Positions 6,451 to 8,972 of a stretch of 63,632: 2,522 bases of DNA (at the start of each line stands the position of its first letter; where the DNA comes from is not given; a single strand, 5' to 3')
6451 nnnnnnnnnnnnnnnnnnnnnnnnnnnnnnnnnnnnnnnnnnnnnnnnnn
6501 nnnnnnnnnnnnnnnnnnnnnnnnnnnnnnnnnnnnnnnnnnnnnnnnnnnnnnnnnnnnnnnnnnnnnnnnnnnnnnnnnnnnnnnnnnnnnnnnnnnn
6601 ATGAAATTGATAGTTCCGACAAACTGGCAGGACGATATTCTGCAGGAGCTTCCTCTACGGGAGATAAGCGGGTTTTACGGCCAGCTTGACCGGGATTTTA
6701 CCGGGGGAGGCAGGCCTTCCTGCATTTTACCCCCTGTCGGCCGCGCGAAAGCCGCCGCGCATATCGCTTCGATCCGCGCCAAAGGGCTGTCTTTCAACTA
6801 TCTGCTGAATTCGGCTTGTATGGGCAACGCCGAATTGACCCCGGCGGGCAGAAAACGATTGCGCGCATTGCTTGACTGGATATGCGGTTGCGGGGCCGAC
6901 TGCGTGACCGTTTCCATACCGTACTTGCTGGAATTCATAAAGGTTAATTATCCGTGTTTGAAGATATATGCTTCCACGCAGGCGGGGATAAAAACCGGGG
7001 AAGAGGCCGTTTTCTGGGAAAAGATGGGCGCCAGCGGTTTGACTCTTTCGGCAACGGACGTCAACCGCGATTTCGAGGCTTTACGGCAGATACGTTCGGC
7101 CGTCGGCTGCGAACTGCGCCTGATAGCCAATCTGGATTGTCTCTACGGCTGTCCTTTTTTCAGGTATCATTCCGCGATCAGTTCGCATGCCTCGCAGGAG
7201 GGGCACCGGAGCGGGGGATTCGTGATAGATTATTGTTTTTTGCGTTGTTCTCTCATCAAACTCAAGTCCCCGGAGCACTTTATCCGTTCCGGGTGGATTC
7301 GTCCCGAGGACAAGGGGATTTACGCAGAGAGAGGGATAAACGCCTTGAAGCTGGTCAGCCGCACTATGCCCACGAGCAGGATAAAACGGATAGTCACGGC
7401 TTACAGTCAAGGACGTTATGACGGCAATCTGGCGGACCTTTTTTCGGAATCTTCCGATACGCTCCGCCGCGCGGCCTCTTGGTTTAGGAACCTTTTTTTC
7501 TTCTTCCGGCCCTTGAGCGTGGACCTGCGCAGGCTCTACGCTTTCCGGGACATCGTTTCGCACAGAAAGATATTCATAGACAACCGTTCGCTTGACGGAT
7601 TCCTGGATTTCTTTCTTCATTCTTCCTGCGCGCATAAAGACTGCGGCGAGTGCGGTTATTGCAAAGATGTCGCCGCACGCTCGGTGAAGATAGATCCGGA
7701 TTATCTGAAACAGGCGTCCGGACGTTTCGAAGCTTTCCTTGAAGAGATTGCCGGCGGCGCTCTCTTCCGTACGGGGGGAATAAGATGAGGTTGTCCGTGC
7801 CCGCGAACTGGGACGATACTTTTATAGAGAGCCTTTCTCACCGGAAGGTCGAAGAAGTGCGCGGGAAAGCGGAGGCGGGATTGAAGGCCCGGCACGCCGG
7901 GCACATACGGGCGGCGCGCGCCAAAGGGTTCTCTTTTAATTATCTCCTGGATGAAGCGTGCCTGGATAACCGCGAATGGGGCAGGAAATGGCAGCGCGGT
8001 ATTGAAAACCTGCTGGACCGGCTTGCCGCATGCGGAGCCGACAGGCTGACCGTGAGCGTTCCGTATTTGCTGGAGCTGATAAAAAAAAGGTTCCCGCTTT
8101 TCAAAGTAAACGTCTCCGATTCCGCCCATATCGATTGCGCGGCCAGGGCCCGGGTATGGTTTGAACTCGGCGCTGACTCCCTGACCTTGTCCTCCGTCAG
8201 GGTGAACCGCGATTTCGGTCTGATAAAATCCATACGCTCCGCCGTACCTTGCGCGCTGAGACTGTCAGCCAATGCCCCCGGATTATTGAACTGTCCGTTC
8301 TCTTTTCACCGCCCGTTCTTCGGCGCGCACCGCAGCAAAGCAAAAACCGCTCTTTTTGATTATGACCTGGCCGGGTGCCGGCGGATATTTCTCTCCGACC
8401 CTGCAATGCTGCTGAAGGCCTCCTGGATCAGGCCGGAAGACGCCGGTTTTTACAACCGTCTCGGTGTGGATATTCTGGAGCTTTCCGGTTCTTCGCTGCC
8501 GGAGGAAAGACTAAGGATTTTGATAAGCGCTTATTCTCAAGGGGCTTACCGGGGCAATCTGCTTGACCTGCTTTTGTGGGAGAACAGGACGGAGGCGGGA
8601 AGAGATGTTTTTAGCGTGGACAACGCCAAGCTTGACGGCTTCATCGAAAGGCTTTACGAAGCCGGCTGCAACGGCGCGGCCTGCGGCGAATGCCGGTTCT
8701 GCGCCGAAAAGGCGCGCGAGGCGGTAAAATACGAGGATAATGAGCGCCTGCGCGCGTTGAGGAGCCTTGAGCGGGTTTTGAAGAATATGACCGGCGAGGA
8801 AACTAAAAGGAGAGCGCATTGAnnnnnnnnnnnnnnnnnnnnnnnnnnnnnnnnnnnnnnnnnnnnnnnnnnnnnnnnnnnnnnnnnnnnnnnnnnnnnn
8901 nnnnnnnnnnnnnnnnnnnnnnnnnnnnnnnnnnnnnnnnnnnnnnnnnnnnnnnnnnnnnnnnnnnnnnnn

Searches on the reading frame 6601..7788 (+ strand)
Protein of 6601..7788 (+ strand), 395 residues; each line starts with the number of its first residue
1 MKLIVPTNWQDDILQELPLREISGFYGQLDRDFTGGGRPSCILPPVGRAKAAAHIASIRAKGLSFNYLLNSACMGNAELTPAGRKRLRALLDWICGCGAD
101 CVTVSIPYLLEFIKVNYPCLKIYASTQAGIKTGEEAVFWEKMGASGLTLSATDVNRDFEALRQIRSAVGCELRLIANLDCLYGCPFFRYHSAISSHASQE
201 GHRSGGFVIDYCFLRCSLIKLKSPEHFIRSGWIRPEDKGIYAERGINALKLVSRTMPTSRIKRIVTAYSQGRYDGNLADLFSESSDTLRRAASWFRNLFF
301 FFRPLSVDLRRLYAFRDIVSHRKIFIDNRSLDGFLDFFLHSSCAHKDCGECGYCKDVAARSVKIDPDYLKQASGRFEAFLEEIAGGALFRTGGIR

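Call 10: search_protein_families(library=pfam, proteins=[window:6601-7788:+])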
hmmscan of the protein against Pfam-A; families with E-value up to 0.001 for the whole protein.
window:6601-7788:+ (395 aa): 1 family
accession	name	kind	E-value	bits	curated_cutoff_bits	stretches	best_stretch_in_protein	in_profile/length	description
PF01136.24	Peptidase_U32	-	5e-10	39.5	22.4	1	86-172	3-86/233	Peptidase family U32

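Call 82: search_protein_families(library=ncbifam, proteins=[window:6601-7788:+], max_evalue=1e-10)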
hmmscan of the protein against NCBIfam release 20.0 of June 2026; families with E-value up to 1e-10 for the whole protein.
window:6601-7788:+ (395 aa): 0 families

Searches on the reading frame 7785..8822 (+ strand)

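Call 10: search_protein_families(library=pfam, proteins=[window:7785-8822:+])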
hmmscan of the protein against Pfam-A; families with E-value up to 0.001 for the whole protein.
window:7785-8822:+ (345 aa): 1 family
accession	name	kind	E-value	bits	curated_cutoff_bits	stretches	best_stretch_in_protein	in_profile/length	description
PF01136.24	Peptidase_U32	-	9.5e-06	25.5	22.4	1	73-136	4-67/233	Peptidase family U32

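Call 82: search_protein_families(library=ncbifam, proteins=[window:7785-8822:+], max_evalue=1e-10)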
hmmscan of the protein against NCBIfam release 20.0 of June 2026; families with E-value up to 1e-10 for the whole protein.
window:7785-8822:+ (345 aa): 0 families
